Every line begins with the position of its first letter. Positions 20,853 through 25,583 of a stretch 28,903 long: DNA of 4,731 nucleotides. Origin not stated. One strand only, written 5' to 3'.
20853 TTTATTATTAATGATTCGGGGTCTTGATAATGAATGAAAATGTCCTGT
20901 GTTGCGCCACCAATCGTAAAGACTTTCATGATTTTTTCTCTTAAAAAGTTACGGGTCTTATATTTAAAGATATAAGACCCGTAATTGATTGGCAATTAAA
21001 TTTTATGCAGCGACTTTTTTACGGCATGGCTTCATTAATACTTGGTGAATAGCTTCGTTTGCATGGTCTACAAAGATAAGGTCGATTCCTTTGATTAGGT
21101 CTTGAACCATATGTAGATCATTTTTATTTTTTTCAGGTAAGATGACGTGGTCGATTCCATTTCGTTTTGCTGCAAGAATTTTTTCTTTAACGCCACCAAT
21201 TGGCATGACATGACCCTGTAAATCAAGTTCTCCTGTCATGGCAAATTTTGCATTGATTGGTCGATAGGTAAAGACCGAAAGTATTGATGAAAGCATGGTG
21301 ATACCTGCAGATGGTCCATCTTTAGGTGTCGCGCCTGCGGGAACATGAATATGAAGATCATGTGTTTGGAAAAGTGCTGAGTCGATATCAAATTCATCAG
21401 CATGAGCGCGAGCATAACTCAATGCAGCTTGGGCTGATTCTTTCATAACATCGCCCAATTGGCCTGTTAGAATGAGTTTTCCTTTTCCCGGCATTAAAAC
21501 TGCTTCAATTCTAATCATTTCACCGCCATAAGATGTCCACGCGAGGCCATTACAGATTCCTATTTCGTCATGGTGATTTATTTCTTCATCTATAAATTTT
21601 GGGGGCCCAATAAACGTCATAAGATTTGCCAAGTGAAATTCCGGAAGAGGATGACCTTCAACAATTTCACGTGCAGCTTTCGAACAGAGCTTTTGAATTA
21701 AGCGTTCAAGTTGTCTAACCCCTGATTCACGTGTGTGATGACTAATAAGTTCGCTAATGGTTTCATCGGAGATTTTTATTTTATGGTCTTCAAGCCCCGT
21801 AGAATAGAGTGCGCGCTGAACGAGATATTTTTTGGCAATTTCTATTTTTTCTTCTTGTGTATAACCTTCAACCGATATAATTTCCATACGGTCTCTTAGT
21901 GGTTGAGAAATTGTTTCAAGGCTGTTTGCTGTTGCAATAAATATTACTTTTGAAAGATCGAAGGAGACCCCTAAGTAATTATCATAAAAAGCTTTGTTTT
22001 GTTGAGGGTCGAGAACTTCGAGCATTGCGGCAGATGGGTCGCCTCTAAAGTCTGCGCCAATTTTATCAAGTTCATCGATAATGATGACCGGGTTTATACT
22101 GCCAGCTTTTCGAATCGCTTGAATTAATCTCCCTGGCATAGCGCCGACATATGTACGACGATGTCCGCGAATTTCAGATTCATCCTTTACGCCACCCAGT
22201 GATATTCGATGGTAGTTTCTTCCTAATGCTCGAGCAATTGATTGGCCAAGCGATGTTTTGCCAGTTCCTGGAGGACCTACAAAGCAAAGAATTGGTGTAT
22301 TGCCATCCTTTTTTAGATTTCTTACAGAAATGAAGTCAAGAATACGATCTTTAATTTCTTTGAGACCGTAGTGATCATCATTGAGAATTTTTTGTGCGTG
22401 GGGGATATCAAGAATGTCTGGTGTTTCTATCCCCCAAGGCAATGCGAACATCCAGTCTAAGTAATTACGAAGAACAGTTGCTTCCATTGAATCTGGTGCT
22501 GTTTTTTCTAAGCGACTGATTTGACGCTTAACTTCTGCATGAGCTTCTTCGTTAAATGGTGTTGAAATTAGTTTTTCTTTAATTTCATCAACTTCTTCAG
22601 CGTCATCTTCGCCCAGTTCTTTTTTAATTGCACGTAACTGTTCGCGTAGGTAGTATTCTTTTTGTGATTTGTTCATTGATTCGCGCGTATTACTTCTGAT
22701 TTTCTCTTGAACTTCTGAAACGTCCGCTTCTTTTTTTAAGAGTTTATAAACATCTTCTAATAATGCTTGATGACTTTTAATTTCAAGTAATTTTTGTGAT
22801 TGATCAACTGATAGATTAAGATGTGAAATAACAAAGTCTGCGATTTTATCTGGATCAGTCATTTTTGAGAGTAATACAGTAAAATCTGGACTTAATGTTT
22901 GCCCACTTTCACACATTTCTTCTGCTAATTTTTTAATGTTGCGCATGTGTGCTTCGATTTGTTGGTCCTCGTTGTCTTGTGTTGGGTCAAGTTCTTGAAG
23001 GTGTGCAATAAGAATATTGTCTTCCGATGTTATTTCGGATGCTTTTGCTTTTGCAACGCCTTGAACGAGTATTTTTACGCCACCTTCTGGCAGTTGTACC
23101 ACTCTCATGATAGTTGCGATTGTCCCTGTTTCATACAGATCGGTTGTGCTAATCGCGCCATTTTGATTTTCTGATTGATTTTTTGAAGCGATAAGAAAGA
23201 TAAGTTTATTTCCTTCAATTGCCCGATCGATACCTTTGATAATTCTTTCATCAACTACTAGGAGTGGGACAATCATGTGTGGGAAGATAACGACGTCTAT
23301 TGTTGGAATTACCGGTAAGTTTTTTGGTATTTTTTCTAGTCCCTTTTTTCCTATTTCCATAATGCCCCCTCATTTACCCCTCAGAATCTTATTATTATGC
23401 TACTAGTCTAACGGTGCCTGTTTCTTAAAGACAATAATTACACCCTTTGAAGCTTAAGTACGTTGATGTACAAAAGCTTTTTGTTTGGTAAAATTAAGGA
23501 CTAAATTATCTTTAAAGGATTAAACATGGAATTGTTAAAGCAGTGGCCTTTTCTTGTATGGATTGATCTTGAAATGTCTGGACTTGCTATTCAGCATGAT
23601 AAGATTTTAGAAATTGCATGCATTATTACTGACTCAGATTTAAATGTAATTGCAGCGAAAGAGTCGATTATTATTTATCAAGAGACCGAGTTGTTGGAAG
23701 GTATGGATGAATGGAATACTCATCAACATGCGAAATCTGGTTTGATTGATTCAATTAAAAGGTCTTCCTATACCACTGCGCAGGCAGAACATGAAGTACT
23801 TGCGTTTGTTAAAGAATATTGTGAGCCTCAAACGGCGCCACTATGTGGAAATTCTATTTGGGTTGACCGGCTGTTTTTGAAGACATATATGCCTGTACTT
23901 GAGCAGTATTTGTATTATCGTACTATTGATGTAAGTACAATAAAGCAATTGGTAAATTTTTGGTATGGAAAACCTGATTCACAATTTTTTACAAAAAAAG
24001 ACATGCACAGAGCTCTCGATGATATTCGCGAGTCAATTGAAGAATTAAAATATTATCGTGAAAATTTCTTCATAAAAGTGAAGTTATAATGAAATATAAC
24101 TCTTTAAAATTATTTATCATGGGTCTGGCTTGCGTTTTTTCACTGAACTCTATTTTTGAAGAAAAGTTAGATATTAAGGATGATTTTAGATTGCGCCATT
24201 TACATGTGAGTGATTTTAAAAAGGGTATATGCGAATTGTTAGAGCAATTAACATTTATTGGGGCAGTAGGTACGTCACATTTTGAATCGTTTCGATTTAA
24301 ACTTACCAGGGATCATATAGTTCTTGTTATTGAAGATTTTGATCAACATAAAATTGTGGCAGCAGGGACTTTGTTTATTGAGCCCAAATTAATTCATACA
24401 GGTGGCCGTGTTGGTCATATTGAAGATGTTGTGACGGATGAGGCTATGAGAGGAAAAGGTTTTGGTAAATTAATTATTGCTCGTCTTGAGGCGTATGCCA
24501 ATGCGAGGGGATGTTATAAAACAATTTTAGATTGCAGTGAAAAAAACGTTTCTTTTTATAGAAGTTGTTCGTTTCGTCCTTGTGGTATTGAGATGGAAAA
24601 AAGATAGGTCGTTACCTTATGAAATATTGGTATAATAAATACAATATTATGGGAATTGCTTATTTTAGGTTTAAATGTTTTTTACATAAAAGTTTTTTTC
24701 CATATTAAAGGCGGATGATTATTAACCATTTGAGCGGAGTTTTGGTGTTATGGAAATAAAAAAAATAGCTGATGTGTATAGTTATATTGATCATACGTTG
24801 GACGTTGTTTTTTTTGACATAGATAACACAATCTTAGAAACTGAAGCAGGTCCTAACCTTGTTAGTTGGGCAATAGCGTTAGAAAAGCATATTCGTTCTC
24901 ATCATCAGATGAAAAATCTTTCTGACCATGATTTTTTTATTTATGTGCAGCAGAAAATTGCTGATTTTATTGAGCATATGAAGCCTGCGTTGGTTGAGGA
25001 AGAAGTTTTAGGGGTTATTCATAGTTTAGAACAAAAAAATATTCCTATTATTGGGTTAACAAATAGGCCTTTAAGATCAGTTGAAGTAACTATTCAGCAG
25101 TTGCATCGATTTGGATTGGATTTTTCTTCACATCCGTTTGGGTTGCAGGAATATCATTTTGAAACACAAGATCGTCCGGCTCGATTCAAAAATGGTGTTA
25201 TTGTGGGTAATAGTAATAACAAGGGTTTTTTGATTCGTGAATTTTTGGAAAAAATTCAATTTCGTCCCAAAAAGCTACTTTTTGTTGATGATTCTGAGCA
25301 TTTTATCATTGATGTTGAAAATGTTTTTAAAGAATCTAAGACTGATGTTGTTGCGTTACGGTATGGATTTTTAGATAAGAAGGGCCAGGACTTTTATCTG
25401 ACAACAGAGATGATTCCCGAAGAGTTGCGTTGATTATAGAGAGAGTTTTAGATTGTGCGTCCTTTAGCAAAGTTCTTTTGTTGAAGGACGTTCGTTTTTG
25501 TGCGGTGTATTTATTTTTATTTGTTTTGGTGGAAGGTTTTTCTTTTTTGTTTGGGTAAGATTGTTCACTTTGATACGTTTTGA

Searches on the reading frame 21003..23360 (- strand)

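Call 10: search_protein_families(library=pfam, proteins=[window:21003-23360:-], max_evalue=0.001)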
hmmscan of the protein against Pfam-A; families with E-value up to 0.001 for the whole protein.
window:21003-23360:- (785 aa): 9 families
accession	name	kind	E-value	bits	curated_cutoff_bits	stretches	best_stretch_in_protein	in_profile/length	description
PF05362.19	Lon_C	-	4e-78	262.1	21.1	1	579-776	6-204/205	Lon protease (S16) C-terminal proteolytic domain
PF02190.22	LON_substr_bdg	-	3.6e-39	135.2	28.7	1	14-210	1-200/200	ATP-dependent protease La (LON) substrate-binding domain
PF00004.35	AAA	-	2.8e-26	92.9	21.2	1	358-495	1-126/131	ATPase family associated with various cellular activities (AAA)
PF22667.2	Lon_lid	-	1e-18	67.2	27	1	521-570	3-52/57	Lon protease AAA+ ATPase lid domain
PF07728.20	AAA_5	-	3.7e-09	37.1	22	1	358-492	2-139/139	AAA domain (dynein-related subfamily)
PF13541.12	ChlI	-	6.9e-08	32.9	27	1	622-745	5-121/121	Subunit ChlI of Mg-chelatase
PF13401.12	AAA_22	-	5.7e-06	27.1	27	1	356-456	6-105/130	AAA domain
PF05496.18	RuvB_N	-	2.3e-05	24.7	27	0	328-388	7-66/159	Holliday junction DNA helicase RuvB P-loop domain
PF07724.20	AAA_2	-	0.00013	22.5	27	1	359-481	7-126/166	AAA domain (Cdc48 subfamily)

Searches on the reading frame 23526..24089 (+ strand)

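Call 11: search_protein_families(library=pfam, proteins=[window:23526-24089:+], max_evalue=0.001)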
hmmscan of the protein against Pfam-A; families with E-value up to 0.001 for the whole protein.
window:23526-24089:+ (187 aa): 2 families
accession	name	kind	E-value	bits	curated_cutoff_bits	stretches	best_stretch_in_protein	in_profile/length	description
PF00929.31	RNase_T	-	7.1e-29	101.9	24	1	11-174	1-164/164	Exonuclease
PF16473.11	Rv2179c-like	-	8.6e-06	26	27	1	66-171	65-170/177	3'-5' exoribonuclease Rv2179c-like domain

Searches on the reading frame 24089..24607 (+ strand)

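Call 11: search_protein_families(library=pfam, proteins=[window:24089-24607:+], max_evalue=0.001)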
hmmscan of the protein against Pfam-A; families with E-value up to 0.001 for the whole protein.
window:24089-24607:+ (172 aa): 3 families
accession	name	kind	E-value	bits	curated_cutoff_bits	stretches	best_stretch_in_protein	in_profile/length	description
PF00583.31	Acetyltransf_1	-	1.3e-13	51.7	20.7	1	61-162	17-116/116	Acetyltransferase (GNAT) family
PF13508.13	Acetyltransf_7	-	5.2e-09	36.8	27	1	76-163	3-83/84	Acetyltransferase (GNAT) domain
PF13673.13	Acetyltransf_10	-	3.6e-06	27.4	23.6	1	107-171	50-116/128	Acetyltransferase (GNAT) domain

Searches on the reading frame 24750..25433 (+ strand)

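Call 11: search_protein_families(library=pfam, proteins=[window:24750-25433:+], max_evalue=0.001)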
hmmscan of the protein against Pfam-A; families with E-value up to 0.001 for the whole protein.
window:24750-25433:+ (227 aa): 3 families
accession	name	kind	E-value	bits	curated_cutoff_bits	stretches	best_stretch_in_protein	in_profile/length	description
PF11019.14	DUF2608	-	1.8e-35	123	22.6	1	2-213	1-218/244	Protein of unknown function (DUF2608)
PF00702.32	Hydrolase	-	1e-05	26.5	26.4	1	18-183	2-181/191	haloacid dehalogenase-like hydrolase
PF03767.20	Acid_phosphat_B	-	2.8e-05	24.2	27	1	16-126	76-165/230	HAD superfamily, subfamily IIIB (Acid phosphatase)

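Call 89: search_protein_families(library=ncbifam, proteins=[window:24750-25433:+], max_evalue=0.00001)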
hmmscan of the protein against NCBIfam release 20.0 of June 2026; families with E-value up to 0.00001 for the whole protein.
window:24750-25433:+ (227 aa): 1 family
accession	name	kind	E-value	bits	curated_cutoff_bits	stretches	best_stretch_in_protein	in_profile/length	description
TIGR01509.1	HAD-SF-IA-v3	subfamily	5.6e-06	26.6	29.4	0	19-98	1-82/154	HAD-IA family hydrolase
